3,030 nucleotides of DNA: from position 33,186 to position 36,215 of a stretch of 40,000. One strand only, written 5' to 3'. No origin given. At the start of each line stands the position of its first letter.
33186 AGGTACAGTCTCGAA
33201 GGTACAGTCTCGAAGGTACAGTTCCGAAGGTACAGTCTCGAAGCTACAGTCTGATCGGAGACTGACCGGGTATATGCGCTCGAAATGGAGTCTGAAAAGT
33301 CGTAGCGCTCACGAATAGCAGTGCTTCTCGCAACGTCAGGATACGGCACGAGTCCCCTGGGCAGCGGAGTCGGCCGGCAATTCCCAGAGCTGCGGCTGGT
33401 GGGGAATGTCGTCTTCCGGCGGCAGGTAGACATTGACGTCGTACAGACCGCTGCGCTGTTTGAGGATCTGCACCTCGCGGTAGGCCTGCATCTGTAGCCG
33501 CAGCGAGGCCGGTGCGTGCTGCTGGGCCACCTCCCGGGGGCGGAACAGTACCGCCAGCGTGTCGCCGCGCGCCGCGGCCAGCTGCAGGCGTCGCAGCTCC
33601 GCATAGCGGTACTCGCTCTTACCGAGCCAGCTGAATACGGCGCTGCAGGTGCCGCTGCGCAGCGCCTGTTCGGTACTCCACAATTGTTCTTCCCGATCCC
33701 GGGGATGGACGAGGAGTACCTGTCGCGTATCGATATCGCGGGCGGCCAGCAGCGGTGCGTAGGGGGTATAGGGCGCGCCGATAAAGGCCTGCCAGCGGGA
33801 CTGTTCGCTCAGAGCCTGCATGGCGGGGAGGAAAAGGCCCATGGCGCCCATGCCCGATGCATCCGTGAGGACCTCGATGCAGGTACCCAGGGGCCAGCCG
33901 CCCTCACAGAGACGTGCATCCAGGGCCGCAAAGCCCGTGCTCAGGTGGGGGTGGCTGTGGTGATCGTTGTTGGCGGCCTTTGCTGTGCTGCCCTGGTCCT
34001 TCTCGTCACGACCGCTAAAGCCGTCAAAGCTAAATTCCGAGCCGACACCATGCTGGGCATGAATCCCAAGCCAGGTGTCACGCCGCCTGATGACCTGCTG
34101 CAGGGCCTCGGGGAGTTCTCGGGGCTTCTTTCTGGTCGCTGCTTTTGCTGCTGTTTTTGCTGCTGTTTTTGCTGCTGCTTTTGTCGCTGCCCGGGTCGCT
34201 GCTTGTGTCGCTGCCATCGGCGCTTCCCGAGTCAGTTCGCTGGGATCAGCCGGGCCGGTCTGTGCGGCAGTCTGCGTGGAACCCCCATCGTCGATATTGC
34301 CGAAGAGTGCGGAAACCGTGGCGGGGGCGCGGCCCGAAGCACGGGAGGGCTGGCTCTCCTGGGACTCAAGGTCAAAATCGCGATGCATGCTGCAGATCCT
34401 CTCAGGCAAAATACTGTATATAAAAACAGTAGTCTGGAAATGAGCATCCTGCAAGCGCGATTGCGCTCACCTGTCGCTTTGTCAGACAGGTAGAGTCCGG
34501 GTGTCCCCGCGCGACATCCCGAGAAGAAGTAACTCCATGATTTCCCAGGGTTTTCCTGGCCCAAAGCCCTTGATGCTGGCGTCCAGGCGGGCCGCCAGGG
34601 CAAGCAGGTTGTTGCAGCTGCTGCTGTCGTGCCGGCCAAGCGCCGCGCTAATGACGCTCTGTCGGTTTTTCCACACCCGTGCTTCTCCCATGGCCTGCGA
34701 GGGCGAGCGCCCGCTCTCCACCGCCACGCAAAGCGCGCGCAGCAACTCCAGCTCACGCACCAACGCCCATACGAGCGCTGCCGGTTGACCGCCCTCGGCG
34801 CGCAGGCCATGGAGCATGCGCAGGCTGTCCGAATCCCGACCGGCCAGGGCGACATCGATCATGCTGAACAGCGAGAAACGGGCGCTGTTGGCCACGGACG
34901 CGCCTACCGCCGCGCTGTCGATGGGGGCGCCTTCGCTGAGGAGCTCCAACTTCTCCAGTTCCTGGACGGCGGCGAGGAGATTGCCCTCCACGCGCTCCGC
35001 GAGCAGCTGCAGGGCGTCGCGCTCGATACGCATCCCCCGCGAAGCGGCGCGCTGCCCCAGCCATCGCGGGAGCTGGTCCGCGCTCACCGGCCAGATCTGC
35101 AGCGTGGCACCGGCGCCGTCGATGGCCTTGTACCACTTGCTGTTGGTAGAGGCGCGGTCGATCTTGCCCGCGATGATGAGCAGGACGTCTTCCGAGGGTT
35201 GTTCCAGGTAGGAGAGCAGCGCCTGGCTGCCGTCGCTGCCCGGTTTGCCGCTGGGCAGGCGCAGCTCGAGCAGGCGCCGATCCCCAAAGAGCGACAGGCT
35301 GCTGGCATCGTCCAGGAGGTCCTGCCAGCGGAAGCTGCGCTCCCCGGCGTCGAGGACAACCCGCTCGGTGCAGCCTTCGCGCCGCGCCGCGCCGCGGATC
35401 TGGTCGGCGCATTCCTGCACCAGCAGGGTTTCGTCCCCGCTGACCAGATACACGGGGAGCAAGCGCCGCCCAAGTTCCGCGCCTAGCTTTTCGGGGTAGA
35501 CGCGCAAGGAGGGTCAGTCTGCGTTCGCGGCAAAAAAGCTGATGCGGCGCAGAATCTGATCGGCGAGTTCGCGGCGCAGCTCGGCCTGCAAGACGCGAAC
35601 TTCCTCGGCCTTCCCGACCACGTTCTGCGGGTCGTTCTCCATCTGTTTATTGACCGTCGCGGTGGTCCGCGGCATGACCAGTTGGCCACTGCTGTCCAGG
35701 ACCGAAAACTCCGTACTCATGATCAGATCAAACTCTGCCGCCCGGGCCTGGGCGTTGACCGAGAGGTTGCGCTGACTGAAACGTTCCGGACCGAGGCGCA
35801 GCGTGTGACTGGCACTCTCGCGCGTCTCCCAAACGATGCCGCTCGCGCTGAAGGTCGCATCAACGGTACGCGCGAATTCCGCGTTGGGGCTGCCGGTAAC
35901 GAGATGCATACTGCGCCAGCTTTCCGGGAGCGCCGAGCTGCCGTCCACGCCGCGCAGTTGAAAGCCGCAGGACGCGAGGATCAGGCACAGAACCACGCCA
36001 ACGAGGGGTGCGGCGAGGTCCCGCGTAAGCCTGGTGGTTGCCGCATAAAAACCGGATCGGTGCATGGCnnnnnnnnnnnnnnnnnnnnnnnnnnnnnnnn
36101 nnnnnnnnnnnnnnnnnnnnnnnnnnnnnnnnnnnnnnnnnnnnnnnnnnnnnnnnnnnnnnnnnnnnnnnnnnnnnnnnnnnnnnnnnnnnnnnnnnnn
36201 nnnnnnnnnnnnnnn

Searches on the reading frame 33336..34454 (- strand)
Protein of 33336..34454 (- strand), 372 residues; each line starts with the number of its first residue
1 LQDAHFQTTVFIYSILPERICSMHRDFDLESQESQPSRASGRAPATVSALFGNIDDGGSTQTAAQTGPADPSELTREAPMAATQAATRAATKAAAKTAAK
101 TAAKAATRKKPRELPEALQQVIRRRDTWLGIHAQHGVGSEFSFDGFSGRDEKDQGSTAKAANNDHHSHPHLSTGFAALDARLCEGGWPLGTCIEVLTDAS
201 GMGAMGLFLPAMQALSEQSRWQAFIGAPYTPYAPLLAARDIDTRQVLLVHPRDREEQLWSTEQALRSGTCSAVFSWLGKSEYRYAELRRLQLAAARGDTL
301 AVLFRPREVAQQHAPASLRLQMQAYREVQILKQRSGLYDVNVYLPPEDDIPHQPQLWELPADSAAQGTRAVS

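Call 6: search_protein_families(library=pfam, proteins=[window:33336-34454:-])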
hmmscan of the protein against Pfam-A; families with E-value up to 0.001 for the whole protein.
window:33336-34454:- (372 aa): 3 families
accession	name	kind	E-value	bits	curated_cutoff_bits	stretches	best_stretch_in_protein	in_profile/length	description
PF03846.20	SulA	-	1.2e-05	25.9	23.1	1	207-277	20-90/91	Cell division inhibitor SulA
PF00154.27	RecA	-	5.9e-05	23.1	27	1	155-270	17-131/262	recA bacterial DNA recombination protein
PF21823.1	MUCL1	-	0.00056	20.4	35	0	60-122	19-79/85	Mucin-like protein 1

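Call 15: search_protein_families(library=ncbifam, proteins=[window:33336-34454:-])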
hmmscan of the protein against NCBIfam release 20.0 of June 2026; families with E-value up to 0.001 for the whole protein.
window:33336-34454:- (372 aa): 5 families
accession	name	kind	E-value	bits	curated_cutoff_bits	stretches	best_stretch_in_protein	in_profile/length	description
NF033429.2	ImuA_translesion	equivalog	1.1e-59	201.3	150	1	162-334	7-180/181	translesion DNA synthesis-associated protein ImuA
TIGR00623.2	SOS_SulA_coli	exception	5.7e-14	52.3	150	1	204-314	45-154/168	SOS-induced cell division inhibitor SulA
NF007892.0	PRK10595.1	equivalog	7.5e-12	45.3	162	1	206-323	49-164/169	cell division inhibitor SulA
NF041583.1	SOS_SulA_aeru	exception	6e-08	32.8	150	1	207-299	57-149/157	SOS-induced cell division inhibitor SulA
TIGR02012.1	tigrfam_recA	equivalog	0.0004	19.8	325.3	1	154-270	19-134/321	recombinase RecA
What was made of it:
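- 33336..34429 (-): imuA (ATG 34388, Shine-Dalgarno GAGAGGA) with its LexA box at 34414-34429. NF033429 ImuA_translesion at 201 bits against a cutoff of 150 (call 15).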

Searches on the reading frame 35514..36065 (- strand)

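Call 15: search_protein_families(library=ncbifam, proteins=[window:35514-36065:-])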
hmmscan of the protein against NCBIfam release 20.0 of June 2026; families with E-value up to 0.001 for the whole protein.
window:35514-36065:- (183 aa): 1 family
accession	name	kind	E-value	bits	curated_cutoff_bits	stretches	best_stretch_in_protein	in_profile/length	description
NF008062.1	PRK10796.1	equivalog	9.8e-15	54.9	235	1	21-178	8-161/181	LPS assembly lipoprotein LptE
